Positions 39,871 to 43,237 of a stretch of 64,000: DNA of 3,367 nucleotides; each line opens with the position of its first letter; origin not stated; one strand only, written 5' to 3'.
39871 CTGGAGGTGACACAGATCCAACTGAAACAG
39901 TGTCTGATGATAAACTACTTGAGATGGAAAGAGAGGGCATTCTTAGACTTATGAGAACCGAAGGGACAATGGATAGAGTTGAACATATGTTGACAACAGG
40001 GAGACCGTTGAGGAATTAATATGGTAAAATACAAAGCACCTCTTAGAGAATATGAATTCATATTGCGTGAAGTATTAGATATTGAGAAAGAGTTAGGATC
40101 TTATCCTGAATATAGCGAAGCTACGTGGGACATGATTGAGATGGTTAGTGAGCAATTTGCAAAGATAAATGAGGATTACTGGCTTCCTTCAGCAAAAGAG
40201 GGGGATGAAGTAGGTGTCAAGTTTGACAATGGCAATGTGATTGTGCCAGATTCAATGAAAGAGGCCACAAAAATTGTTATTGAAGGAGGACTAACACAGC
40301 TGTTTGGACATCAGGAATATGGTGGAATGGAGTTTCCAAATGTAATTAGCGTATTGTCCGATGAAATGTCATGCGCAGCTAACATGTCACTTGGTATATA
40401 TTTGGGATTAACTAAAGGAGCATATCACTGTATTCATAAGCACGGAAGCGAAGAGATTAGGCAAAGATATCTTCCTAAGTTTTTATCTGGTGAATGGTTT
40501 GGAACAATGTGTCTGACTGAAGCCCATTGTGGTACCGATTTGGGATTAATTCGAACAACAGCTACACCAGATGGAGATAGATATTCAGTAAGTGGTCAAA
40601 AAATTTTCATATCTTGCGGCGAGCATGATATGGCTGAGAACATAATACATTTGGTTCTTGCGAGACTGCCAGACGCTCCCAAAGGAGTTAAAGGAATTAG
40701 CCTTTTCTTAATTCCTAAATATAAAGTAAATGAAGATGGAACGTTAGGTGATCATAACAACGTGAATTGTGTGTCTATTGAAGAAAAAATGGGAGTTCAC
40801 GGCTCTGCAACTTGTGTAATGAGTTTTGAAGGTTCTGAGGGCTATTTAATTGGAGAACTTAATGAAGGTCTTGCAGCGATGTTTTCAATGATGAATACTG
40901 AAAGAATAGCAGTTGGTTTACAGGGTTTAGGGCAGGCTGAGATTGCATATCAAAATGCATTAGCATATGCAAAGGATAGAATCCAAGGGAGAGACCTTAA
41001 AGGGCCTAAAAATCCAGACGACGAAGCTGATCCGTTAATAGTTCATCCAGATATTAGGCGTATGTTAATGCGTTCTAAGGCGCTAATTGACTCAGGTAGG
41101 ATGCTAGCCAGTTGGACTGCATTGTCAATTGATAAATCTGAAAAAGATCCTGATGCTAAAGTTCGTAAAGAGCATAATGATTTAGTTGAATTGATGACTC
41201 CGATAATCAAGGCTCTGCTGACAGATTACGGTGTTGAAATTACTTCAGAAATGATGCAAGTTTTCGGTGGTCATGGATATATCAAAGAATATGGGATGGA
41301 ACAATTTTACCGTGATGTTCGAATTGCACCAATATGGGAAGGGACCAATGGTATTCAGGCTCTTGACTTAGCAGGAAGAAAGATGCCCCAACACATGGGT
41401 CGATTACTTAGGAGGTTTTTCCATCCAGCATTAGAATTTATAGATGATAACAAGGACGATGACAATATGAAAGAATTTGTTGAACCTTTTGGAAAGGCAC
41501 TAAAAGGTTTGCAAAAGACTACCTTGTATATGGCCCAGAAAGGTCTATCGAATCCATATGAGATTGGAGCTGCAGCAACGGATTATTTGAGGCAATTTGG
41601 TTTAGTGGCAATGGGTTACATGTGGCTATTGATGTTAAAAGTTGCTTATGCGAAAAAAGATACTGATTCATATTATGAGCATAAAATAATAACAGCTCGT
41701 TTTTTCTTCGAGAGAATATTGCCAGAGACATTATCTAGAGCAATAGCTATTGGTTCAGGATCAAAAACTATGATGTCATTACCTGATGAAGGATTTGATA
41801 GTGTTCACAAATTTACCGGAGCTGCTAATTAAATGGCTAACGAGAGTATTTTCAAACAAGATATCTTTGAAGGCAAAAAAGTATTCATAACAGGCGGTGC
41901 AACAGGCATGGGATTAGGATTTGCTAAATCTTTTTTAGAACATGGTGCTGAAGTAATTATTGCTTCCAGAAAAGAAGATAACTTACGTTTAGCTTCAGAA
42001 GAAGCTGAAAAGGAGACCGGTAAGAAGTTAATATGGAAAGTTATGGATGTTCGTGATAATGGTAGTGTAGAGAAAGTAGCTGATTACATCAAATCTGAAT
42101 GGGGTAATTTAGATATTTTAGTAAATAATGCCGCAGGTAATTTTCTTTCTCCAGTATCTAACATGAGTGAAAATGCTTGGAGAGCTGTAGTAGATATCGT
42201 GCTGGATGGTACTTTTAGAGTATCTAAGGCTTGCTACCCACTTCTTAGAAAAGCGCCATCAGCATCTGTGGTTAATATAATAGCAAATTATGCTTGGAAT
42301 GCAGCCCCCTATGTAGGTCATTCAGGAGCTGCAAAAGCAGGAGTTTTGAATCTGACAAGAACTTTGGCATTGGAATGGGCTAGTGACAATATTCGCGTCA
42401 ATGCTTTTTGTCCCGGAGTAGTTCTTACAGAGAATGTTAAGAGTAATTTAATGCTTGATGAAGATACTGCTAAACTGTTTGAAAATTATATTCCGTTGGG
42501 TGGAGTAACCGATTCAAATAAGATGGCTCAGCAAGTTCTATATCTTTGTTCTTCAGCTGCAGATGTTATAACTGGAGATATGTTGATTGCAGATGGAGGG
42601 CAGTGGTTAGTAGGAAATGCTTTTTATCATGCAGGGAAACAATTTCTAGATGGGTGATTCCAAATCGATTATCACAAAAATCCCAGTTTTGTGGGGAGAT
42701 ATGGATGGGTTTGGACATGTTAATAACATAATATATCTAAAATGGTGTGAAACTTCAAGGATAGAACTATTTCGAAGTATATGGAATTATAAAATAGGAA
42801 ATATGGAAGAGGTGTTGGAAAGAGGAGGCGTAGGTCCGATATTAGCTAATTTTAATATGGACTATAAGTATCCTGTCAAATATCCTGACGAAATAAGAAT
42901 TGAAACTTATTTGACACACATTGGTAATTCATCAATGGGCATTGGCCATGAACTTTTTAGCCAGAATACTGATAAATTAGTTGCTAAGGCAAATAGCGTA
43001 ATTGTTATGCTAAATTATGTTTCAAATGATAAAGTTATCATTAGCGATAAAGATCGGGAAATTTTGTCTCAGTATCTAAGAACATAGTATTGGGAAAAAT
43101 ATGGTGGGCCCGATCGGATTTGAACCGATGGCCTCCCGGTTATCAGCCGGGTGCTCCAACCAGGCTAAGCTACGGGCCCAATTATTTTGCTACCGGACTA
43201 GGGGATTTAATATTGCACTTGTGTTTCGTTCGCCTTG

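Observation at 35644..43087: Complete beta-oxidation operon with divergently transcribed TrmB-family regulator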

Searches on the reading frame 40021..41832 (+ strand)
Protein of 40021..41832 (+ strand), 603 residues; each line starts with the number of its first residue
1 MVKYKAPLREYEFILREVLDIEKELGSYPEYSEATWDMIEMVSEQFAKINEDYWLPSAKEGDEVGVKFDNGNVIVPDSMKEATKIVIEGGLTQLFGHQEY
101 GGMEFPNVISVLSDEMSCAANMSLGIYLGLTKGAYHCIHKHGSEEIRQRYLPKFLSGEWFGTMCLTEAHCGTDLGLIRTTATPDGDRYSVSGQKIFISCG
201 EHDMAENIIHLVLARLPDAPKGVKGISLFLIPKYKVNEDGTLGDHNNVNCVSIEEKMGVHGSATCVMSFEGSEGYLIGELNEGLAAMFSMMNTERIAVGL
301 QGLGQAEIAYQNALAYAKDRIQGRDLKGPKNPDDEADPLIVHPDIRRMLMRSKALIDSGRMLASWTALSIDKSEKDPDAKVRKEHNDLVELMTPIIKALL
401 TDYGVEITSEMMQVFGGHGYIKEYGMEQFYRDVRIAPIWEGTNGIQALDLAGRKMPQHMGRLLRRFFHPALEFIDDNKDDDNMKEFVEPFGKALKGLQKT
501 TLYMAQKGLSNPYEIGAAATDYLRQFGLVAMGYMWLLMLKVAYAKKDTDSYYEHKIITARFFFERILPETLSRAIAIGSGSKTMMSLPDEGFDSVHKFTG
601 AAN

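Call 3: search_protein_families(library=pfam, proteins=[window:40021-41832:+])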
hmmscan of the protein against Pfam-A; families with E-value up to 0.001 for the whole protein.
window:40021-41832:+ (603 aa): 6 families
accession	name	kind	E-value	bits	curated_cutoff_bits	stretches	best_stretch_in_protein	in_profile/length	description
PF12806.12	Acyl-CoA_dh_C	-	1.3e-32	113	30.3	1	472-588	7-124/124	Acetyl-CoA dehydrogenase C-terminal like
PF00441.29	Acyl-CoA_dh_1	-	1.3e-25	90.8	22.4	1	281-453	1-148/150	Acyl-CoA dehydrogenase, C-terminal domain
PF02770.24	Acyl-CoA_dh_M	-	1.3e-10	41.7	33.3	1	163-270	2-95/97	Acyl-CoA dehydrogenase, middle domain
PF02771.21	Acyl-CoA_dh_N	-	3.8e-10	40.6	22.9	1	80-158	34-113/113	Acyl-CoA dehydrogenase, N-terminal domain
PF22924.1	ACOX_C_alpha1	-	1.7e-08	34.9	27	1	291-445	4-159/169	Acyl-CoA oxidase, C-alpha1 domain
PF08028.16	Acyl-CoA_dh_2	-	3.1e-07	31.2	22.7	1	298-443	3-133/134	Acyl-CoA dehydrogenase, C-terminal domain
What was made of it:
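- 40021..41832 (+): Long FAD acyl-CoA dehydrogenase with a PF12806 C-terminal helical domain (FadE1/FadE2/DmdC type). Call 3.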

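Call 4: search_protein_families(library=ncbifam, proteins=[window:40021-41832:+])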
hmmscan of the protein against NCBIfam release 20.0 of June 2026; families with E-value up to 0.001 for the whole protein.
window:40021-41832:+ (603 aa): 19 families
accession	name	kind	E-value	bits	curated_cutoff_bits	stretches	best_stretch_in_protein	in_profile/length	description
NF042972.1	AcrlCoAredClosAcrC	equivalog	2.3e-44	151.6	640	2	81-322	40-269/378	acryloyl-CoA reductase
NF043006.1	CyhCrbnylCoADH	equivalog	1.5e-36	126.2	650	1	81-451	39-372/380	cyclohexane-1-carbonyl-CoA dehydrogenase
NF058590.1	AcCoDHFadEBacil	equivalog_domain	1.3e-33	116.4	600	1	97-455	73-411/586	acyl-CoA dehydrogenase FadE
NF045552.1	GlutCoADH_Des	equivalog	1.7e-28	99.9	470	1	79-445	39-370/387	glutaryl-CoA dehydrogenase Acd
NF042439.1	SulpropCoADesulf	equivalog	1.3e-27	96.6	600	2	97-322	44-262/379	3-sulfinopropanoyl-CoA desulfinase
NF008997.0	PRK12341.1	equivalog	8.7e-25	87.6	537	2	80-322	40-269/382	acyl-CoA dehydrogenase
NF053553.1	prodigi_MBC_PigA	equivalog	1.9e-22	79.9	500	1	88-322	47-272/381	prodigiosin MBC biosynthesis dehydrogenase PigA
NF008594.0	PRK11561.1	equivalog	1e-21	76.9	545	1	162-451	181-436/540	isovaleryl-CoA dehydrogenase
NF045652.1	ProlPCPDhRedW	equivalog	3.8e-16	58.9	650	1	137-451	94-370/376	L-prolyl-[peptidyl-carrier protein] dehydrogenase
TIGR03207.1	cyc_hxne_CoA_dh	equivalog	2.5e-14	52.8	575.35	1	98-320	53-263/372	cyclohexanecarboxyl-CoA dehydrogenase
NF002885.1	PRK03354.1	equivalog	1.4e-13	50.7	540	1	85-324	45-268/378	crotonobetainyl-CoA dehydrogenase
NF052270.1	Staph_DH_FadE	equivalog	6.2e-10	38.4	600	1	121-200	99-180/400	acyl-CoA dehydrogenase FadE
TIGR03204.1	pimC_large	equivalog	3.5e-09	36.1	623.85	1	74-231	37-189/395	pimeloyl-CoA dehydrogenase large subunit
NF043015.1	DibenthMonoxDszC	equivalog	5.4e-09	35.3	850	1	387-436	335-386/415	dibenzothiophene monooxygenase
NF037942.1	ac_ACP_DH_MbtN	equivalog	6.4e-09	35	700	1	396-446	306-357/376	mycobactin biosynthesis acyl-ACP dehydrogenase MbtN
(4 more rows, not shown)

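Call 45: search_solved_structures(query=window:40021-41832:+, max_evalue=1e-10)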
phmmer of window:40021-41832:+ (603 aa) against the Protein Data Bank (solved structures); distinct sequences matched with E-value up to 1e-10: 80 (the best 60 are shown).
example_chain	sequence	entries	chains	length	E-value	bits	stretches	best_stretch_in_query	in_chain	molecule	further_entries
8png_B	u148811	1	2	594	2.8e-176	590.6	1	1-590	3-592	Probable acyl-CoA dehydrogenase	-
8r1e_B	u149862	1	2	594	7.3e-176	589.2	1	1-590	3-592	Probable acyl-CoA dehydrogenase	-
6ijc_A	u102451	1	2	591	1.3e-171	575.2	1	1-589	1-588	Acyl-CoA dehydrogenase family protein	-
8pns_A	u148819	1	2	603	1.2e-165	555.5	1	2-592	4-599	Acyl-CoA dehydrogenase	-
8pu5_B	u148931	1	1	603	8.3e-165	552.7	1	2-592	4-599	Probable acyl-CoA dehydrogenase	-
6kse_A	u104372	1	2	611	2.1e-77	264.1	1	3-588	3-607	Acyl-CoA dehydrogenase FadE5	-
6kpt_A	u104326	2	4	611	7.7e-73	249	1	2-587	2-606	Acyl-CoA dehydrogenase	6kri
6ksb_A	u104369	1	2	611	2.4e-72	247.4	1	2-587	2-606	Acyl-CoA dehydrogenase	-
6lq6_A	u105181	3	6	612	5.2e-72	246.3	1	2-587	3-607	Acyl-CoA dehydrogenase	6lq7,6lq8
6ks9_A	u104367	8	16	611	5.2e-72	246.3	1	2-587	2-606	Acyl-CoA dehydrogenase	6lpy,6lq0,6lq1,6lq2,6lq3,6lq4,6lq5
6ksa_A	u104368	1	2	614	5.2e-72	246.3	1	2-587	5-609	Acyl-CoA dehydrogenase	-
4u83_A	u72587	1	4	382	3.7e-35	124.6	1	92-324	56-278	Acyl-CoA dehydrogenase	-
5lnx_A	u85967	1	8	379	8.9e-34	120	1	91-326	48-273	Acyl-CoA dehydrogenase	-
5ol2_C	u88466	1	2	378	1.1e-33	119.7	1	88-341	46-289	Acyl-CoA dehydrogenase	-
2dvl_A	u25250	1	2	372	7e-32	113.8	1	84-451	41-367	Acyl-CoA dehydrogenase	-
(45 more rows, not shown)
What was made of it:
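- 40021..41832 (+): PDB 8png/8r1e at 590 bits, 8pns at 555 bits and 6ijc at 575 bits (call 45).
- On Beta-oxidation cycle operon (FadA / FadN / FadE type): The ACAD scores 590 bits to FadE1/2 structures (call 45).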

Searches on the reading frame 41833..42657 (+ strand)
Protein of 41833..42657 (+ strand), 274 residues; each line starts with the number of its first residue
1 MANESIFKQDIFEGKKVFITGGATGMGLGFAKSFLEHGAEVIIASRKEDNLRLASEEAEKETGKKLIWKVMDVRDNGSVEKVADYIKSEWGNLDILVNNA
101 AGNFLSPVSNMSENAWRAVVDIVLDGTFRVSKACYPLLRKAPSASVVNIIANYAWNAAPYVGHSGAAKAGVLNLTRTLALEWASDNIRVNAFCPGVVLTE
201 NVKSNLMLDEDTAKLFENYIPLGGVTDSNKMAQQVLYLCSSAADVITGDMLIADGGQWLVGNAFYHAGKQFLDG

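Call 3: search_protein_families(library=pfam, proteins=[window:41833-42657:+])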
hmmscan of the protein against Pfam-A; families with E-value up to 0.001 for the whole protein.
window:41833-42657:+ (274 aa): 5 families
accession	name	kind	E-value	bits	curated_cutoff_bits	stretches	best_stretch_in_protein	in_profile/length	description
PF13561.12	adh_short_C2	-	8.8e-53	179.7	27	1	23-256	3-234/236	Enoyl-(Acyl carrier protein) reductase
PF00106.31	adh_short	-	7.6e-46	156.5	26.6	1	15-204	1-189/195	short chain dehydrogenase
PF08659.16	KR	-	5e-09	36.8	22.6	1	17-134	3-123/180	KR domain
PF23441.1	SDR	-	1.4e-08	34.9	27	1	16-259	9-257/258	SDR-like rossmann domain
PF00148.24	Oxidored_nitro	-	0.00024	20.6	28.6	1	10-103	268-353/399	Nitrogenase component 1 type Oxidoreductase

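Call 4: search_protein_families(library=ncbifam, proteins=[window:41833-42657:+])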
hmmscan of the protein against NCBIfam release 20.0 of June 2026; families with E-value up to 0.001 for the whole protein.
window:41833-42657:+ (274 aa): 233 families (the best 25 are shown)
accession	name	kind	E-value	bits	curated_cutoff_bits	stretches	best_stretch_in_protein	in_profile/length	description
NF005752.0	PRK07576.1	subfamily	2.7e-71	240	321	1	7-263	5-256/271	SDR family oxidoreductase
NF005811.0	PRK07677.1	equivalog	3.9e-69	233.1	318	1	14-264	3-254/254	2,4-dienoyl-CoA reductase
NF006693.0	PRK09242.1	equivalog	3e-51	174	328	1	12-258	8-254/258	SDR family oxidoreductase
NF005559.1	PRK07231.1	subfamily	7.5e-50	169.8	215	1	12-257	2-247/249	glucose 1-dehydrogenase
NF005893.0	PRK07856.1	equivalog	8.4e-50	169.4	255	1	12-256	7-240/255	SDR family oxidoreductase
NF052558.1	MBtsdlDhBudC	equivalog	1.5e-49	168.8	270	1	12-257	1-241/250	meso-2,3-butanediol dehydrogenase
NF004791.0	PRK06138.1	equivalog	3.4e-49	167.4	312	1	13-257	4-249/252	SDR family oxidoreductase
NF009468.0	PRK12826.1-4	equivalog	1.5e-48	165.8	318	1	11-259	4-249/256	SDR family oxidoreductase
NF009093.0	PRK12429.1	subfamily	1.6e-47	162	258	1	13-256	4-255/259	3-hydroxybutyrate dehydrogenase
NF006070.0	PRK08213.1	subfamily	2.4e-47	161.6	279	1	12-257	10-256/259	gluconate 5-dehydrogenase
NF009466.0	PRK12826.1-2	subfamily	5.3e-46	157.1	222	1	15-257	4-244/248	3-oxoacyl-ACP reductase FabG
NF005309.0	PRK06841.1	subfamily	2.3e-45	155.1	286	1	12-256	13-251/255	GolD/DthD family dehydrogenase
NF004198.0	PRK05653.1-3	equivalog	9.3e-45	153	296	1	11-257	4-246/248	3-oxoacyl-ACP reductase FabG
NF005446.0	PRK07035.1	equivalog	6e-44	150.2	373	1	12-257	9-253/255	SDR family oxidoreductase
TIGR01963.1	PHB_DH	subfamily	7.5e-44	149.9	307.05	1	15-256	2-251/255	3-hydroxybutyrate dehydrogenase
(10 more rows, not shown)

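Call 46: search_solved_structures(query=window:41833-42657:+, max_evalue=1e-25)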
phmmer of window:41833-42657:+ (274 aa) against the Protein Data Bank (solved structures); distinct sequences matched with E-value up to 1e-25: 76 (the best 60 are shown).
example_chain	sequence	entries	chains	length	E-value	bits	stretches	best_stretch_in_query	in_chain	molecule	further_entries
3imf_A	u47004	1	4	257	5.6e-56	193.3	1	13-259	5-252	Short chain dehydrogenase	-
4fc6_A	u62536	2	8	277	3.1e-46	161.4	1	5-260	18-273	Peroxisomal 2,4-dienoyl-CoA reductase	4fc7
1yxm_A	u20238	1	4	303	7.5e-43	150.3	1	9-263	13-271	peroxisomal trans 2-enoyl CoA reductase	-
1w6u_A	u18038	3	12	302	1.4e-42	149.3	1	7-260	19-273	2,4-DIENOYL-COA REDUCTASE, MITOCHONDRIAL PRECURSOR | 2,4-DIENOYL-COA REDUCTASE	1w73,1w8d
7ucw_A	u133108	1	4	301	2.6e-39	138.6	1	8-260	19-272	Decr1 protein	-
6lln_A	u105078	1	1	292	1.1e-38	136.7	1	1-258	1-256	Putative dehydrogenase involved in catabolism of citronellol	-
5ff9_A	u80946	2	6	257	2.8e-34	122.2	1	8-259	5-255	Noroxomaritidine/Norcraugsodine Reductase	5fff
5feu_A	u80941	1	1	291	2.9e-34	122.1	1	5-259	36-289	Noroxomaritidine/Norcraugsodine Reductase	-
4j2h_A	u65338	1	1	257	9.6e-33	117.1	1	12-257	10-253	Short chain alcohol dehydrogenase-related dehydrogenase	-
2et6_A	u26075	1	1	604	1.2e-32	116.8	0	13-198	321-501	(3R)-hydroxyacyl-CoA dehydrogenase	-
4ni5_A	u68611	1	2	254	1.4e-32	116.6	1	12-257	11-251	Oxidoreductase, short-chain dehydrogenase/reductase family protein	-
1vl8_A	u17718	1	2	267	4e-32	115.1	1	13-258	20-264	Gluconate 5-dehydrogenase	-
6y4d_A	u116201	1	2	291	9.7e-32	113.8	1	6-259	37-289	short-chain dehydrogenase/reductase (SDR)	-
6zzq_A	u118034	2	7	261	6.6e-30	107.8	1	11-257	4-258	3-hydroxybutyrate dehydrogenase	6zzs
1rwb_A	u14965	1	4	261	7.9e-30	107.6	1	12-260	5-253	Glucose 1-dehydrogenase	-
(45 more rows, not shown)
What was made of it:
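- The SDR also resembles trans-2-enoyl-CoA reductase 1yxm and a citronellol-catabolism dehydrogenase 6lln (call 46).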

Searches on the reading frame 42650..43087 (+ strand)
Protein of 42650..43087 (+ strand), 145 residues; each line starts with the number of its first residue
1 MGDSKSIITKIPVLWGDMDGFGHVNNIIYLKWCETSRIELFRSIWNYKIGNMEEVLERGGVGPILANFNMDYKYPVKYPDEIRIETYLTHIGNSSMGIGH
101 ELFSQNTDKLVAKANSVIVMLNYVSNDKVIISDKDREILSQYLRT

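Call 3: search_protein_families(library=pfam, proteins=[window:42650-43087:+])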
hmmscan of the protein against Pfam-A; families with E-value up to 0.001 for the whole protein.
window:42650-43087:+ (145 aa): 3 families
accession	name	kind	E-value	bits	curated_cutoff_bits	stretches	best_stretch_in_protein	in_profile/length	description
PF13279.12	4HBT_2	-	2.8e-21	76.6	25.5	1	13-131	1-114/122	Thioesterase-like superfamily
PF03061.28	4HBT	-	5.2e-11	43.2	20.6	1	21-108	1-76/79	Thioesterase superfamily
PF20791.3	Acyl-ACP_TE_C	-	1.1e-08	35.6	21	1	4-35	5-36/101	Acyl-ACP thioesterase C-terminal domain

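Call 4: search_protein_families(library=ncbifam, proteins=[window:42650-43087:+])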
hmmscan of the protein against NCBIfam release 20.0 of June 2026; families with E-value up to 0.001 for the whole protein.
window:42650-43087:+ (145 aa): 4 families
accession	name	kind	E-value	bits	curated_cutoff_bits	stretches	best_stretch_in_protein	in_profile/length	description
TIGR00051.1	TIGR00051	subfamily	4.2e-14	52.9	68.7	1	13-120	4-106/117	YbgC/FadM family acyl-CoA thioesterase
TIGR02799.1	thio_ybgC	equivalog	1.3e-08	35.2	141.35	1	10-122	4-110/126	tol-pal system-associated acyl-CoA thioesterase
NF047424.1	MenI_Staph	exception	4.8e-08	33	225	1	8-123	5-114/148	1,4-dihydroxy-2-naphthoyl-CoA hydrolase MenI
NF008065.0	PRK10800.1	equivalog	8.7e-06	25.9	185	1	11-123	10-116/134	tol-pal system-associated acyl-CoA thioesterase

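Call 47: search_solved_structures(query=window:42650-43087:+, max_evalue=0.001)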
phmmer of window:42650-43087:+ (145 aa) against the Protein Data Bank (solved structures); distinct sequences matched with E-value up to 0.001: 11.
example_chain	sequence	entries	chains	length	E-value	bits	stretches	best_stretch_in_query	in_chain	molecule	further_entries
2fuj_A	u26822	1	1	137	3e-16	63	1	7-124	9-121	conserved hypothetical protein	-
5byu_A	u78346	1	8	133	5.8e-15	58.9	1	11-136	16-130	Thioesterase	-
5dio_A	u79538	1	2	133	7.7e-14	55.3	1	11-136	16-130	Thioesterase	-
3qy3_A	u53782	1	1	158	4e-13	52.9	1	9-134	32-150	Thioesterase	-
2cye_A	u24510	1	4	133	4.1e-07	33.5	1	9-121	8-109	Putative thioesterase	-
2oiw_A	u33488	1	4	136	7.5e-07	32.6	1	14-134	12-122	putative 4-hydroxybenzoyl-CoA thioesterase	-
2av9_A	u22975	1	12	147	1.4e-06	31.7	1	11-139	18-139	Thioesterase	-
2o5u_A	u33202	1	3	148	1.5e-06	31.6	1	11-139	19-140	Thioesterase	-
2o6b_A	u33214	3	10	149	1.5e-06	31.6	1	11-139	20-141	THIOESTERASE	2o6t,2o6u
6fdg_A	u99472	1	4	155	2e-05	27.9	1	8-109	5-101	4-hydroxybenzoyl-CoA thioesterase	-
9mqf_A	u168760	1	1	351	0.00078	22.8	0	16-42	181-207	Acyl-[acyl-carrier-protein] hydrolase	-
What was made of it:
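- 42650..43087 (+): Hotdog-fold acyl-CoA thioesterase (4HBT_2; YbgC/FadM-like). It overlaps the SDR gene by 8 nt. Calls 3, 4, 47.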
